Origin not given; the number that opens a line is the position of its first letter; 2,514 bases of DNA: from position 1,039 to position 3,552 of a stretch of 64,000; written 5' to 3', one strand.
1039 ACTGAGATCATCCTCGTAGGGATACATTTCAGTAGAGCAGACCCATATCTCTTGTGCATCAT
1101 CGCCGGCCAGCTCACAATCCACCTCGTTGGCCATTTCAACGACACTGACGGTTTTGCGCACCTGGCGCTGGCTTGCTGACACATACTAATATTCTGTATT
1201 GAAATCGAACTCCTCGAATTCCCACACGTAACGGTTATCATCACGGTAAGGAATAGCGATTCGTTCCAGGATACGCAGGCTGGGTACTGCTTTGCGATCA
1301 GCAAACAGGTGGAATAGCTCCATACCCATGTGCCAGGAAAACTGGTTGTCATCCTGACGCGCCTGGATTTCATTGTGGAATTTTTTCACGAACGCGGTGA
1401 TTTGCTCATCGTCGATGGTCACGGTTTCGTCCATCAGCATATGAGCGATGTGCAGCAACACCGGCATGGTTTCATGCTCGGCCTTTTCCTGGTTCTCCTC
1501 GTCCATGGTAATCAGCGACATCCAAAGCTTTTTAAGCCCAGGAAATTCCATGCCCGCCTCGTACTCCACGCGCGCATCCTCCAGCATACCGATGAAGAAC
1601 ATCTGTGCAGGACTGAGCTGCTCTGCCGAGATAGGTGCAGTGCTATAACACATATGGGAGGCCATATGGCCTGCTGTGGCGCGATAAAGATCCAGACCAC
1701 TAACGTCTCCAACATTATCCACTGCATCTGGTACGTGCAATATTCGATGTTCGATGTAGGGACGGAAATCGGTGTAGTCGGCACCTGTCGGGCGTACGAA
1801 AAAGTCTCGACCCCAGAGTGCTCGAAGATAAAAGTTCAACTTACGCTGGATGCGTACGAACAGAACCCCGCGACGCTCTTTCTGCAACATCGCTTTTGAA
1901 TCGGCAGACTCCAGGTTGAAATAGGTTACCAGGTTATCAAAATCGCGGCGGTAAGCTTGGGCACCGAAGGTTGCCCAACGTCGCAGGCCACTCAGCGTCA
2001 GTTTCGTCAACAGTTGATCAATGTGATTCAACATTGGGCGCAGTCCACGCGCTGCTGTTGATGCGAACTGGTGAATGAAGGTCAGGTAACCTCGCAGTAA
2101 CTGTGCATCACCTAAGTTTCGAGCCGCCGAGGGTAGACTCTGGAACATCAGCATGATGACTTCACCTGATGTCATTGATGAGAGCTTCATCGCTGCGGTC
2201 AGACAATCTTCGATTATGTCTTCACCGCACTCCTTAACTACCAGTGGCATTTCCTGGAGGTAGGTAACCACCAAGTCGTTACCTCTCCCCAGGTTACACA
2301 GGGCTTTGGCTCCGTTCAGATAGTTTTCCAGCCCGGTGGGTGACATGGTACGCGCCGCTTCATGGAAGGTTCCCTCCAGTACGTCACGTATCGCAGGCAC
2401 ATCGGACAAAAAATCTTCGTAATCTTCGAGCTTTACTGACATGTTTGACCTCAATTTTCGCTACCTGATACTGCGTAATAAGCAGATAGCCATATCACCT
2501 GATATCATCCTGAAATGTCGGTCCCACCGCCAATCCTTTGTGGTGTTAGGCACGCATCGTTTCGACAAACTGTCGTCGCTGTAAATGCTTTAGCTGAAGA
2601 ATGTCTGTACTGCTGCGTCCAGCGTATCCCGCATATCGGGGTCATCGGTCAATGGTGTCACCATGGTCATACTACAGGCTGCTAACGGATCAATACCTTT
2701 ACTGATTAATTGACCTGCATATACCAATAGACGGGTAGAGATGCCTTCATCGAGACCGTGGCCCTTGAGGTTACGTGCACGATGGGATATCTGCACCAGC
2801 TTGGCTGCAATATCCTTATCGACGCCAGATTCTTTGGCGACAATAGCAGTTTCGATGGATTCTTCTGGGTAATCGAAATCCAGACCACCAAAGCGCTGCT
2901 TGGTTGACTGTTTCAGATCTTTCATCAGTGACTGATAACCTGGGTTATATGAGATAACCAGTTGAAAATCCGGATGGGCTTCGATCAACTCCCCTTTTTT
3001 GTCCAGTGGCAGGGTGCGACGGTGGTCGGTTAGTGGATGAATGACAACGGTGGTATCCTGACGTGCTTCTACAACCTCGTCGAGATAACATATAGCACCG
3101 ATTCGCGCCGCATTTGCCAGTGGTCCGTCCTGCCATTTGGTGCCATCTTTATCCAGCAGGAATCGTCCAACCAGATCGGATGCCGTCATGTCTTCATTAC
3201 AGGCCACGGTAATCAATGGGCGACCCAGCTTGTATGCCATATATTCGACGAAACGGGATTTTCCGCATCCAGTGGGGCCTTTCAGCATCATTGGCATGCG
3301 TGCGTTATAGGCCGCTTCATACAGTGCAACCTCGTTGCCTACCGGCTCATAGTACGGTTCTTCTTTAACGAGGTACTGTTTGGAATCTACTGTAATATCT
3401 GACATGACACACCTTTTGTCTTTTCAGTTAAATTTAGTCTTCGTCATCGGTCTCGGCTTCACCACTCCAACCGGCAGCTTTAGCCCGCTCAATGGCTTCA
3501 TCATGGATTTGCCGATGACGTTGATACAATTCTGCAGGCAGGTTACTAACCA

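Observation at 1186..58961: Four otherwise intact conserved genes each carry exactly one in-frame stop (3x TAG, 1x TGA)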

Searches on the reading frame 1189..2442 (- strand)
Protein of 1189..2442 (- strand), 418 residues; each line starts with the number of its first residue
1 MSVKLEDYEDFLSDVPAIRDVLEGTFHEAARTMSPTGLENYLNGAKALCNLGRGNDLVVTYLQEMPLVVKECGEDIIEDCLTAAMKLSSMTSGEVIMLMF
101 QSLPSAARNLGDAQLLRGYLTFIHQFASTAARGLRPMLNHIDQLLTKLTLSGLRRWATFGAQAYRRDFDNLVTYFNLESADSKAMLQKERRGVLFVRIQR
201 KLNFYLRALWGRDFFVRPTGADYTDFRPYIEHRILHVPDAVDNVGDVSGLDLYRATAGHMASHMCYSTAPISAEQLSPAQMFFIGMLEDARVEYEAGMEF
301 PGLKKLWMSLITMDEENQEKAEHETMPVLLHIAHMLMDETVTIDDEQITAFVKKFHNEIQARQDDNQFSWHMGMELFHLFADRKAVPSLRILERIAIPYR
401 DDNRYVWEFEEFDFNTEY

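Call 35: list_cluster_members(proteins=[window:1189-2442:-, window:11727-13010:-, window:2593-3405:-, window:33451-33912:-, window:36105-36680:+, window:37670-38605:+, window:45025-45756:+, window:6924-7295:+, window:56588-57217:-, window:41941-42282:-])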
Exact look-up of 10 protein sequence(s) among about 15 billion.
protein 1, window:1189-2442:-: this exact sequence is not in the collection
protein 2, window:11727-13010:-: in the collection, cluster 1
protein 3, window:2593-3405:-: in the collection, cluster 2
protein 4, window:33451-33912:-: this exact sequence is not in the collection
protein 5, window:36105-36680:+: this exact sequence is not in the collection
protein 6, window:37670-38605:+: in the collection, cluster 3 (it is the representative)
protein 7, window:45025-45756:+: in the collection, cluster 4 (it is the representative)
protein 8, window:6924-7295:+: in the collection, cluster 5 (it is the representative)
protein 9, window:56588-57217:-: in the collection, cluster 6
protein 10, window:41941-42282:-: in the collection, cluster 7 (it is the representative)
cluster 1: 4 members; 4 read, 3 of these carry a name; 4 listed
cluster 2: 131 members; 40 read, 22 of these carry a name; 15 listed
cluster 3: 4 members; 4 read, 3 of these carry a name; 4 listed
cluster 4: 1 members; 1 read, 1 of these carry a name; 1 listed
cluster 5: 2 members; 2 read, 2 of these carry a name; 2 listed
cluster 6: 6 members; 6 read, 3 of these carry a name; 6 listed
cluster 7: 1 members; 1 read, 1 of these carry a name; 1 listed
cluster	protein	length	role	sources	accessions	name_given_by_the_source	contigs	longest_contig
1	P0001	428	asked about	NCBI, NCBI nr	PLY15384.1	MAG: citrate (Si)-synthase [Sedimenticola sp.]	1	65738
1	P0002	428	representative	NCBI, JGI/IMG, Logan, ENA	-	citrate synthase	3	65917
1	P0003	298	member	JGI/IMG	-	citrate synthase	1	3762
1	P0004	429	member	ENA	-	-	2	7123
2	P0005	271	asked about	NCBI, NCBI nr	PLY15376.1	MAG: AAA family ATPase [Sedimenticola sp.]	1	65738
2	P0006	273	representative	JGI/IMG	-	-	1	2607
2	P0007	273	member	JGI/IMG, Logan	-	nitric oxide reductase NorQ protein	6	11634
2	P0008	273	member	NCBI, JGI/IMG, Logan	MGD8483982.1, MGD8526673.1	MAG: CbbQ/NirQ/NorQ/GpvN family protein [Thioalkalispiraceae bacterium] | nitric oxide reductase NorQ protein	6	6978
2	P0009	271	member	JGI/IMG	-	nitric oxide reductase NorQ protein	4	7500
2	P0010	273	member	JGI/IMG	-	nitric oxide reductase NorQ protein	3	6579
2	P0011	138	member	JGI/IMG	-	nitric oxide reductase NorQ protein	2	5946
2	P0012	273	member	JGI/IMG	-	nitric oxide reductase NorQ protein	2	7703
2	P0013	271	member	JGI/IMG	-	nitric oxide reductase NorQ protein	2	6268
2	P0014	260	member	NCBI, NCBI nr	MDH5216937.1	MAG: CbbQ/NirQ/NorQ/GpvN family protein, partial [Gammaproteobacteria bacterium] | CbbQ/NirQ/NorQ/GpvN family protein [Gammaproteobacteria bacterium]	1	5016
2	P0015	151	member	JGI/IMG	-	nitric oxide reductase NorQ protein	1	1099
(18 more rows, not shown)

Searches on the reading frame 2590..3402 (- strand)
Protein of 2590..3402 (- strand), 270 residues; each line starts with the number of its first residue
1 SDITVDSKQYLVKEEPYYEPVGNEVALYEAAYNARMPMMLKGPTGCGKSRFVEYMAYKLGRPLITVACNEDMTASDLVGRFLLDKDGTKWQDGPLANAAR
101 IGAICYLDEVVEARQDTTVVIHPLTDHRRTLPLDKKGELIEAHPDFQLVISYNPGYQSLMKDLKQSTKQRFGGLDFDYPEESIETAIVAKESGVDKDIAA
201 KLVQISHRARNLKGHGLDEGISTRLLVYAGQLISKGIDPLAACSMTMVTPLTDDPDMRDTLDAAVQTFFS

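Call 14: search_protein_families(library=pfam, proteins=[window:2590-3402:-], max_evalue=0.01)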
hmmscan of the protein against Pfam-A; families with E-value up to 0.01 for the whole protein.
window:2590-3402:- (270 aa): 6 families
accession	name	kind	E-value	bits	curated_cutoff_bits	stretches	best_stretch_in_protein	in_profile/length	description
PF08406.16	CbbQ_C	-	4.1e-34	117.1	20.6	1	184-267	1-84/85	CbbQ/NirQ/NorQ C-terminal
PF07728.20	AAA_5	-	1.1e-33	116.6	22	1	38-171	2-139/139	AAA domain (dynein-related subfamily)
PF12774.13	AAA_6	-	6.5e-05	22.5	25.2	1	30-204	27-194/327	Hydrolytic ATP binding site of dynein motor region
PF13401.12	AAA_22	-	0.00037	21.2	27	1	36-82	6-55/130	AAA domain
PF00004.35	AAA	-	0.0047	17.8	21.2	1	38-72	1-35/131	ATPase family associated with various cellular activities (AAA)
PF00158.32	Sigma54_activat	-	0.0083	16.3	20.2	0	27-116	14-108/168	Sigma-54 interaction domain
